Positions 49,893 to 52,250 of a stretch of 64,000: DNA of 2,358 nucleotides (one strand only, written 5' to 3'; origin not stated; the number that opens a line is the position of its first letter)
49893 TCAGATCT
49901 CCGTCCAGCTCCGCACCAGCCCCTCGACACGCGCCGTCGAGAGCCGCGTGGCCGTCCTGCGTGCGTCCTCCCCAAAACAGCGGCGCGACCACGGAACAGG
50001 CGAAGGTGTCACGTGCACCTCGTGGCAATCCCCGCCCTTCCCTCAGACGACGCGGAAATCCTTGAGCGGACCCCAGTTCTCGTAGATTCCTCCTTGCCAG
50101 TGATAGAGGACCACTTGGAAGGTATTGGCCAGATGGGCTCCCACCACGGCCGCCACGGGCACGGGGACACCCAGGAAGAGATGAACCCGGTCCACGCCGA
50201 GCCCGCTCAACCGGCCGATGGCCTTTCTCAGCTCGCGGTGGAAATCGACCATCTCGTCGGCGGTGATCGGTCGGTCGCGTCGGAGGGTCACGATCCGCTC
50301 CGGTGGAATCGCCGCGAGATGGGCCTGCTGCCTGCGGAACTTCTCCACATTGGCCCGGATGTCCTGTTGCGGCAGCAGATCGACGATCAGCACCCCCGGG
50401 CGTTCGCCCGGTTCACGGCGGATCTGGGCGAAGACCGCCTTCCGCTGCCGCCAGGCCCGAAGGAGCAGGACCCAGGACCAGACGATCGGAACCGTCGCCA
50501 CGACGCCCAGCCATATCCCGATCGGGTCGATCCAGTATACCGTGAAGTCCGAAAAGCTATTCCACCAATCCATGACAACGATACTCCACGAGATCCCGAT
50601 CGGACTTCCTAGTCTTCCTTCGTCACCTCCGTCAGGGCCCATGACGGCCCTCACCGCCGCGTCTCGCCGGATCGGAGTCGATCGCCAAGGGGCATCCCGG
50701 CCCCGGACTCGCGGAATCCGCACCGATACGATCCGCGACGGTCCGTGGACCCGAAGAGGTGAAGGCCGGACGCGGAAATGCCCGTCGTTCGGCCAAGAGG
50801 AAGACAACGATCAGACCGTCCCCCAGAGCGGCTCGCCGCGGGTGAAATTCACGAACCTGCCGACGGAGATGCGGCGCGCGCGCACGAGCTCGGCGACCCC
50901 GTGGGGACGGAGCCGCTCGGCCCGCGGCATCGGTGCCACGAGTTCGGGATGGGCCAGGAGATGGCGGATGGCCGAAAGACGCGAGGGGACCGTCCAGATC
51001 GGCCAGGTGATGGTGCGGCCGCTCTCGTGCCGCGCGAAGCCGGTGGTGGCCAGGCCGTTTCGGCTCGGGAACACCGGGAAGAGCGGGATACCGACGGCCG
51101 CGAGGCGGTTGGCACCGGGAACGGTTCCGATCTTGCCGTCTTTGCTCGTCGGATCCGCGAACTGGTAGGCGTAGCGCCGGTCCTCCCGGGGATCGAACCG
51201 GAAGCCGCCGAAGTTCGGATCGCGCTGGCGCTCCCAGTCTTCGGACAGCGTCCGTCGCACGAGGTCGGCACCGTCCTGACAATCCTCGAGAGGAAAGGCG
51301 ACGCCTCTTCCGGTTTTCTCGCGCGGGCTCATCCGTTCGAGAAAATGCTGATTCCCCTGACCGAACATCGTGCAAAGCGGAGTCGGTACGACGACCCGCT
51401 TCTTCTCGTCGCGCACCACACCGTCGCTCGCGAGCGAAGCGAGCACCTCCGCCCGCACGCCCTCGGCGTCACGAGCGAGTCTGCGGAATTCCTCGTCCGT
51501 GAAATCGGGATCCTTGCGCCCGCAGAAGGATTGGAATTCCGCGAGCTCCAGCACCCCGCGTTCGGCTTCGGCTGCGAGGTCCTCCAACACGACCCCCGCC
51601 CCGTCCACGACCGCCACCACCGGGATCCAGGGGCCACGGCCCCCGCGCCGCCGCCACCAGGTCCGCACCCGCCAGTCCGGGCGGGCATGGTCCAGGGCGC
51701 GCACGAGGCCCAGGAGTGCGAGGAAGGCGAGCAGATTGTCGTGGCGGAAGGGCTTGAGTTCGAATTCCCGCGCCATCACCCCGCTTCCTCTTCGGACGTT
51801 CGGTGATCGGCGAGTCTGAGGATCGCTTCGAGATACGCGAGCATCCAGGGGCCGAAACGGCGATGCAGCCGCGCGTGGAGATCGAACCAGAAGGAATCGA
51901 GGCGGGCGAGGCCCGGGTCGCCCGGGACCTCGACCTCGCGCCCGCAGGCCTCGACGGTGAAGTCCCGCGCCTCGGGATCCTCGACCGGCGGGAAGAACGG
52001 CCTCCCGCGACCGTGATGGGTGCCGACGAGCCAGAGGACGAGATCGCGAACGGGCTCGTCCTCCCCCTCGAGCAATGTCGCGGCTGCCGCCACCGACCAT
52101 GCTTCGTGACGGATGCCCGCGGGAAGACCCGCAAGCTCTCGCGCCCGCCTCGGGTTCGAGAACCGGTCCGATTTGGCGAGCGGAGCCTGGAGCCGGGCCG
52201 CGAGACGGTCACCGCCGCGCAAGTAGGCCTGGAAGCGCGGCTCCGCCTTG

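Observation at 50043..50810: Membrane-anchored SAVED/CARF-like sensor ORF appended to a type I (not type III) CRISPR interference operon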

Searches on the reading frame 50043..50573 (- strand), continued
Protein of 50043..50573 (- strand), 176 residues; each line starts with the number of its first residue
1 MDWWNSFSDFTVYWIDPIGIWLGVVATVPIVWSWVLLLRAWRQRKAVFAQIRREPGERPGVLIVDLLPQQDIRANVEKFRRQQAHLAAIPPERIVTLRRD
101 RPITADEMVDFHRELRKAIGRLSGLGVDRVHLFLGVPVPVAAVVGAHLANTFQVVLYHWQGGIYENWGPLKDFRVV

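Call 61: find_related_loci(query=A5, collection=metagenome_contigs, flank=10000)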
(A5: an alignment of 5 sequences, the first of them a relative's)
Query A5 (175 aa) in metagenome_contigs; peptide patterns used: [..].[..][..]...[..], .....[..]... (x = any residue, [..] = any of these).
179 stretches matched a pattern; 50 encode a relative of the query (tblastn E <= 1e-3); 50 distinct loci.
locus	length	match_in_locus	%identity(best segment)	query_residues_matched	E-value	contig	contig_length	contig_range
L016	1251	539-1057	79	1-173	3e-97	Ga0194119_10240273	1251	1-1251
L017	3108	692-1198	53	2-173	5e-53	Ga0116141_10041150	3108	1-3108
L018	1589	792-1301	44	1-173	1e-52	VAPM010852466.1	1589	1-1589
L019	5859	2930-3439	51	1-173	4e-51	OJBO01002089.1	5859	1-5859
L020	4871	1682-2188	52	2-173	1e-49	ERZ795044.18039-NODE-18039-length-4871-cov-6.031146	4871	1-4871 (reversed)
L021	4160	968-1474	52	2-173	1e-49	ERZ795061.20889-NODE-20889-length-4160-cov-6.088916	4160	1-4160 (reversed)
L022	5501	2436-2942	52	2-173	1e-49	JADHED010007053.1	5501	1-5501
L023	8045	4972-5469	51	2-174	4e-49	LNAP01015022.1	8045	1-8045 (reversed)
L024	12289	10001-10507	51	2-173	3e-49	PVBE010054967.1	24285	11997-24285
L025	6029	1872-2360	48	8-173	4e-47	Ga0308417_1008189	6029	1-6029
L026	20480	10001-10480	53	12-175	3e-46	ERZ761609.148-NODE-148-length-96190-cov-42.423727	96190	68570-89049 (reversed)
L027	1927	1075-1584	43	1-173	8e-46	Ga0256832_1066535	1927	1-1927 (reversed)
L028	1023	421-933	48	1-174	9e-48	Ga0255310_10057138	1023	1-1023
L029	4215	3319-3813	49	6-173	6e-45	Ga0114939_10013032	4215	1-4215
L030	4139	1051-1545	49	6-173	6e-45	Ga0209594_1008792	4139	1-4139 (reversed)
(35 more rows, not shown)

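Call 74: search_protein_families(library=ncbifam, proteins=[L011:9593-9910:+, L012:8458-9999:+, L007:74-349:+, L011:7504-8673:+], max_evalue=0.001)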
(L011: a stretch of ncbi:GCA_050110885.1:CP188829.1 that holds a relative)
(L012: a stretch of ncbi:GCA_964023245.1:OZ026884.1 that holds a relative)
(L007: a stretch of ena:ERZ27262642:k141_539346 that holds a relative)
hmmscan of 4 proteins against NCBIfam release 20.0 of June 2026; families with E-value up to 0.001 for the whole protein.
L011:9593-9910:+ (105 aa): 1 family
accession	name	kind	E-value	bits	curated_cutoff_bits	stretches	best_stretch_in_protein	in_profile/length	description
TIGR02620.1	cas_VVA1548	hypoth_equivalog_domain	2.1e-32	111.2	46.35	1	5-94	1-90/93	CRISPR-associated protein Csx16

L012:8458-9999:+ (513 aa): 3 families
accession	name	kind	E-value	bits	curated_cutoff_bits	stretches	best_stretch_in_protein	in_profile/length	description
TIGR02620.1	cas_VVA1548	hypoth_equivalog_domain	1.3e-30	105.5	46.35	1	414-505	1-92/93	CRISPR-associated protein Csx16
TIGR02221.1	cas_TM1812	equivalog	2e-27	96.6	76.25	2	81-191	108-216/218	TIGR02221 family CRISPR-associated protein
TIGR02549.2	CRISPR_DxTHG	domain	9.6e-10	38.3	21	1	110-135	1-26/26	CRISPR-associated DxTHG motif protein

L007:74-349:+ (91 aa): 0 families

L011:7504-8673:+ (389 aa): 1 family
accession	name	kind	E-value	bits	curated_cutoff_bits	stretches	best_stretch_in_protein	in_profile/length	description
TIGR02710.1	TIGR02710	equivalog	9.8e-05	21.4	83.9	1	33-118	10-98/384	TIGR02710 family CRISPR-associated CARF protein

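Call 92: find_related_loci(query=A5, collection=viral_contigs, flank=8000)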
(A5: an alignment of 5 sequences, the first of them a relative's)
Query A5 (175 aa) in viral_contigs; peptide patterns used: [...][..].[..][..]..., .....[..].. (x = any residue, [..] = any of these).
24 stretches matched a pattern, but none encodes a relative of the query by tblastn (E <= 1e-3).

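Call 93: find_related_loci(query=A1, collection=viral_contigs, flank=8000)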
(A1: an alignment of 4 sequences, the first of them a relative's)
Query A1 (176 aa) in viral_contigs; peptide patterns used: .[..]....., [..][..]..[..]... (x = any residue, [..] = any of these).
10 stretches matched a pattern, but none encodes a relative of the query by tblastn (E <= 1e-3).

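Call 95: search_protein_families(library=pfam, proteins=[L007:74-349:+], max_evalue=0.01)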
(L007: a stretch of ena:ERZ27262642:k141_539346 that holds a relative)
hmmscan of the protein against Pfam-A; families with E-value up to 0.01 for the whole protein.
L007:74-349:+ (91 aa): 0 families

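Call 97: search_protein_families(library=phrogs, proteins=[window:50043-50573:-], max_evalue=0.001)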
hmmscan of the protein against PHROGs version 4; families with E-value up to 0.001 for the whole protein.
window:50043-50573:- (176 aa): 0 families

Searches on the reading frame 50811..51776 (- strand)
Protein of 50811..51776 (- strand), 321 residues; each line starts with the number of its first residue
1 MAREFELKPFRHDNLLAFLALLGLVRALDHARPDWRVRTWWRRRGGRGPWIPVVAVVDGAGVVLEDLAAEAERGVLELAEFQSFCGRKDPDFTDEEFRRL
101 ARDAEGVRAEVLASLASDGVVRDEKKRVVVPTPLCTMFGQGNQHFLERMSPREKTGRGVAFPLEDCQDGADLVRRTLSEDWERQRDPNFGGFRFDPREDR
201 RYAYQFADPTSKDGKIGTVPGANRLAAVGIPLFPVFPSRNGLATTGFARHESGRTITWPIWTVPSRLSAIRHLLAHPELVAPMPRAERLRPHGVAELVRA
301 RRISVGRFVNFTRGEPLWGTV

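Call 74: search_protein_families(library=ncbifam, proteins=[window:50811-51773:-], max_evalue=0.001)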
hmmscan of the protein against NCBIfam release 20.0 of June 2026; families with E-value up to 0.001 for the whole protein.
window:50811-51773:- (320 aa): 1 family
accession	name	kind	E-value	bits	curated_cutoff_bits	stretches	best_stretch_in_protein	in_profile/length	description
NF049934.1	adjac_Cas3_IG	equivalog_domain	1.1e-47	163.2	65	1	12-311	7-296/299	type I-G CRISPR-associated protein, Cas3-extension family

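Call 83: find_homologous_proteins(query=window:50811-51776:-, max_evalue=1e-20)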
Query window:50811-51776:- (321 aa): 663 proteins with E <= 1e-20 among 8000 candidates; the best 120 are listed.
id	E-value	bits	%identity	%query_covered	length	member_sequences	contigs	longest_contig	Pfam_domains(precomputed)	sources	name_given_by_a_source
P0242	3.4e-216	734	100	100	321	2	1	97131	-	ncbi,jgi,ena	-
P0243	1.6e-165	568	79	100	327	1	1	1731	-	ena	-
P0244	9.0e-164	562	77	100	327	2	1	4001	-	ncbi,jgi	-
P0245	3.9e-163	560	78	100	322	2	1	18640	-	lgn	-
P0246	5.4e-144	497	70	99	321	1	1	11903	-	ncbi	-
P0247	1.2e-126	440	63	98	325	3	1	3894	-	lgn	-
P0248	4.4e-125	435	64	98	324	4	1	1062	-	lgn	-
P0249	1.6e-123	430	63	99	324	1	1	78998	-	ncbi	-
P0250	5.1e-122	425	64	98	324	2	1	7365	-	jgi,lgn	jgi:hypothetical protein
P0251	8.9e-62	227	42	92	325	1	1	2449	-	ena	-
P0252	4.1e-61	225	44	88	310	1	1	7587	-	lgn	-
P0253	8.8e-59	217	45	96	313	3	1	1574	-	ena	-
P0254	4.8e-58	215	44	96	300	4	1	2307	-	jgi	jgi:hypothetical protein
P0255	1.6e-57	213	41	98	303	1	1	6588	-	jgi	jgi:hypothetical protein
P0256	4.5e-57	211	38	89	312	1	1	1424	-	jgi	jgi:hypothetical protein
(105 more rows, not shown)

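Call 84: find_encoding_contigs(protein=P0245, flank=8000, max_places=2)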
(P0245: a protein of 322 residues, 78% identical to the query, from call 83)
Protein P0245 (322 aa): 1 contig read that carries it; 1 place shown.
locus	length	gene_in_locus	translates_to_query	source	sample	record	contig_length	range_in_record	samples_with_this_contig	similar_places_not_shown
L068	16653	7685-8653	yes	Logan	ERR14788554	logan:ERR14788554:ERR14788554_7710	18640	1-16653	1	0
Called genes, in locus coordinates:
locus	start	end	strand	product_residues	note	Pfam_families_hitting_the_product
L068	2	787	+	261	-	?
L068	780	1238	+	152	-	PF22784:PTP-SAK, PF22741:PTP-NADK, PF22785:Tc-R-P, PF00782:DSPc, PF14566:PTPlike_phytase (weak), PF13350:Y_phosphatase3 (faint)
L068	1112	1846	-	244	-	-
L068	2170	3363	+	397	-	PF09617:Cas_GSU0053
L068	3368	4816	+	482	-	PF09609:Cas_GSU0054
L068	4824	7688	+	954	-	PF22590:Cas3-like_C_2, PF18019:Cas3_HD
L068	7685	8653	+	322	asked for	-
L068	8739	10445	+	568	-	PF01930:Cas_Cas4, PF12705:PDDEXK_1, PF01867:Cas_Cas1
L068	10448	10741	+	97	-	PF09827:CRISPR_Cas2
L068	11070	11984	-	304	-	-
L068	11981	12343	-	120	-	-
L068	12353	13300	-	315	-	PF03787:RAMPs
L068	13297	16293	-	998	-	-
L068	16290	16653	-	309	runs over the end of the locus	PF03787:RAMPs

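Call 85: find_encoding_contigs(protein=P0249, flank=8000, max_places=2)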
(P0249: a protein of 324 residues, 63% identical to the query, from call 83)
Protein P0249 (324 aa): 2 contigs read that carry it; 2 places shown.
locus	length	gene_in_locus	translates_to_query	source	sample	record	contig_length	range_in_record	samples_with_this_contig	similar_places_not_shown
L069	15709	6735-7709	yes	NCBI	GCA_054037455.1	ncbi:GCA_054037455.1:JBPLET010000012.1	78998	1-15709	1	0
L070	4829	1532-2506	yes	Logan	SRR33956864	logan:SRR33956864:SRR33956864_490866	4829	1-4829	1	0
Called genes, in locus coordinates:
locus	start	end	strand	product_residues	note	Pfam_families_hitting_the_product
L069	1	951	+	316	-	?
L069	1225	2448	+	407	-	PF09617:Cas_GSU0053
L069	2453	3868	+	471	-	PF09609:Cas_GSU0054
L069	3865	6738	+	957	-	PF22590:Cas3-like_C_2, PF18019:Cas3_HD (weak)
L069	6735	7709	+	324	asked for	-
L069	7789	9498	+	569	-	PF01930:Cas_Cas4, PF12705:PDDEXK_1, PF01867:Cas_Cas1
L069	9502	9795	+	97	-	PF09827:CRISPR_Cas2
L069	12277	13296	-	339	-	PF03807:F420_oxidored (faint), PF07991:KARI_N, PF01450:KARI_C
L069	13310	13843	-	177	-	PF01842:ACT, PF22629:ACT_AHAS_ss, PF13710:ACT_5 (weak), PF10369:ALS_ss_C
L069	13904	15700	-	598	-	PF02776:TPP_enzyme_N, PF00205:TPP_enzyme_M, PF02775:TPP_enzyme_C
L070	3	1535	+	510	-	?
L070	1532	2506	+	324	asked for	-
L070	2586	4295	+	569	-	PF01930:Cas_Cas4, PF12705:PDDEXK_1, PF01867:Cas_Cas1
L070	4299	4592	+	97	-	PF09827:CRISPR_Cas2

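Call 88: search_protein_families(library=padloc, proteins=[L068:13297-16293:-, L068:12353-13300:-, L068:11981-12343:-, L068:11070-11984:-, L068:16290-16652:-, L068:1112-1846:-, L068:2-787:+], max_evalue=0.001)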
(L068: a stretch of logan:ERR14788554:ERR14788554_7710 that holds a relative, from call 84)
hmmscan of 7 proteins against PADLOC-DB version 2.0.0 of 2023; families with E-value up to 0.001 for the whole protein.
L068:13297-16293:- (998 aa): 2 families
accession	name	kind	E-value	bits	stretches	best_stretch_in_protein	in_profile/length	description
PDLC01314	Cas10c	-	4.7e-108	360.7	1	10-987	6-781/785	CAS-III-C; effector_LS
PDLC00918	Cas10c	-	9.9e-66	220.1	1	95-788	100-754/953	Cas10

L068:12353-13300:- (315 aa): 19 families
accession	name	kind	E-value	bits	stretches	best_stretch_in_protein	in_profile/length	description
PDLC01441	Cmr4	-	2.9e-43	146.4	1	12-304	2-242/245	"CAS-III-B,CAS-III-C; effector_G7"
PDLC00981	Cmr4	-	1.1e-32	112.2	1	15-302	3-283/283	CRISPR type III-B/RAMP module RAMP protein Cmr4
PDLC01295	Cmr4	-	1e-31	109.1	1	15-302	3-256/256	"CAS-III-B,CAS-III-C; effector_G7"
PDLC00982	Cmr4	-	3.6e-30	103.7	1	15-302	3-281/281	Cmr4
PDLC01442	Csm3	-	2.8e-15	54.7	1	22-303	19-180/208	"CAS-III-A,CAS-III-D; effector_G7"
PDLC01297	Csm3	-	1.8e-14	52.1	2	24-100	16-81/198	"CAS-III-A,CAS-III-D; effector_G7"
PDLC01014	Csm3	-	2e-14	52.2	2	24-101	17-89/203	CRISPR type III-A/MTUBE-associated RAMP protein Csm3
PDLC01017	Csm3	-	8.2e-14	49.9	1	23-105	21-102/257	Csm3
PDLC01016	Csm3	-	1.1e-12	46.7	1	19-301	5-188/189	Csm3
PDLC01613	Csm3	-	7.5e-11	41.2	1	18-302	3-177/177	"CAS-III-A,CAS-III-D; effector_G7"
PDLC02111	Cas7_IIId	-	2.6e-10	37.7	2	21-63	20-59/417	-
PDLC01339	Csm3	-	5.1e-10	38.6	1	20-137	2-96/163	"CAS-III-A,CAS-III-D; effector_G7"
PDLC02115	Cas7_IIId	-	1e-08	32.8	1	200-302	85-173/486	-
PDLC01015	Csm3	-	1.2e-06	27.8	1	20-297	2-176/178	Csm3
PDLC02107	Cas7_IIId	-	3.6e-06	24.2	0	14-63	9-56/426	-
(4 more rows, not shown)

L068:11981-12343:- (120 aa): 4 families
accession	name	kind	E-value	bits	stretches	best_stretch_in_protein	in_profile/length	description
PDLC01471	Cmr5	-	7.3e-27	92.2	1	1-114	1-113/114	CAS-III-C; effector_SS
PDLC00984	Cmr5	-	9.8e-27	92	1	1-115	3-126/129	Cmr5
PDLC01517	Cmr5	-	1.3e-11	43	1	83-113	99-129/131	CAS-III-C; effector_SS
PDLC00986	Cmr5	-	1e-07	30.2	1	84-113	145-174/178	Cmr5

L068:11070-11984:- (304 aa): 2 families
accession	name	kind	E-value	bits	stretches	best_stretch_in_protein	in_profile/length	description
PDLC00979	Cmr3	-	7.3e-61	204.1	1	1-289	1-284/287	Cmr3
PDLC01478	Cmr3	-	7.4e-55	184.4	1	1-288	1-256/258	"CAS-III-B,CAS-III-C; effector_G5"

L068:16290-16652:- (120 aa): 2 families
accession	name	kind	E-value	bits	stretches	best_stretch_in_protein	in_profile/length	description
PDLC00988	Cmr6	-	1.1e-29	102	1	1-109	134-242/252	Cmr6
PDLC01535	Cmr6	-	2.8e-26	90.7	1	1-87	96-185/185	"CAS-III-B,CAS-III-C; effector_G7"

L068:1112-1846:- (244 aa): 0 families

L068:2-787:+ (261 aa): 0 families

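Call 95: search_protein_families(library=pfam, proteins=[L068:1112-1846:-, L069:1-951:+], max_evalue=0.01)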
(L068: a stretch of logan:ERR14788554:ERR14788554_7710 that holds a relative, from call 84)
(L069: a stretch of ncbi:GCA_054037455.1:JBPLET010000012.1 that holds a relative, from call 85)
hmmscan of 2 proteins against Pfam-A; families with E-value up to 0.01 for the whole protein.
L068:1112-1846:- (244 aa): 0 families

L069:1-951:+ (316 aa): 1 family
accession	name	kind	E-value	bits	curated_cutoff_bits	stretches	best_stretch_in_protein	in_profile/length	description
PF00353.25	HemolysinCabind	-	1.1e-34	118.3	23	5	188-222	2-36/36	RTX calcium-binding nonapeptide repeat (4 copies)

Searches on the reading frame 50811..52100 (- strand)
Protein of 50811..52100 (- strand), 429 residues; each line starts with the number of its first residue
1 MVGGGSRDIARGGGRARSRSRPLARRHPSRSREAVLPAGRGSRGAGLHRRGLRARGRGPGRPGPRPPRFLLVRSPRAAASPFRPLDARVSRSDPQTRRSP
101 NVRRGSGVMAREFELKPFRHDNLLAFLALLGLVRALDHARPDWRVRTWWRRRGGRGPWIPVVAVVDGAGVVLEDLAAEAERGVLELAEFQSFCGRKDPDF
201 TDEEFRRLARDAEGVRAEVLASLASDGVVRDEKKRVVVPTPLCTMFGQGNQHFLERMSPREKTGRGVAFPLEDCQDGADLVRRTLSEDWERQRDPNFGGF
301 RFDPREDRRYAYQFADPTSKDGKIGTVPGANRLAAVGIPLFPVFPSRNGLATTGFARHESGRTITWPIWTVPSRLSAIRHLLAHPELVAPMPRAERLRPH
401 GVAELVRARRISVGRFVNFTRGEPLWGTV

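Call 9: search_protein_families(library=padloc, proteins=[window:50811-52100:-], max_evalue=0.00001)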
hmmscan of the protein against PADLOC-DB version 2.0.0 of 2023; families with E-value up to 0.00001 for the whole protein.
window:50811-52100:- (429 aa): 1 family
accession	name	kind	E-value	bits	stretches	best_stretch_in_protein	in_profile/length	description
PDLC01514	Cas8g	-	7.2e-63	210.8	1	111-425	2-286/287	CAS-I-U; effector_LS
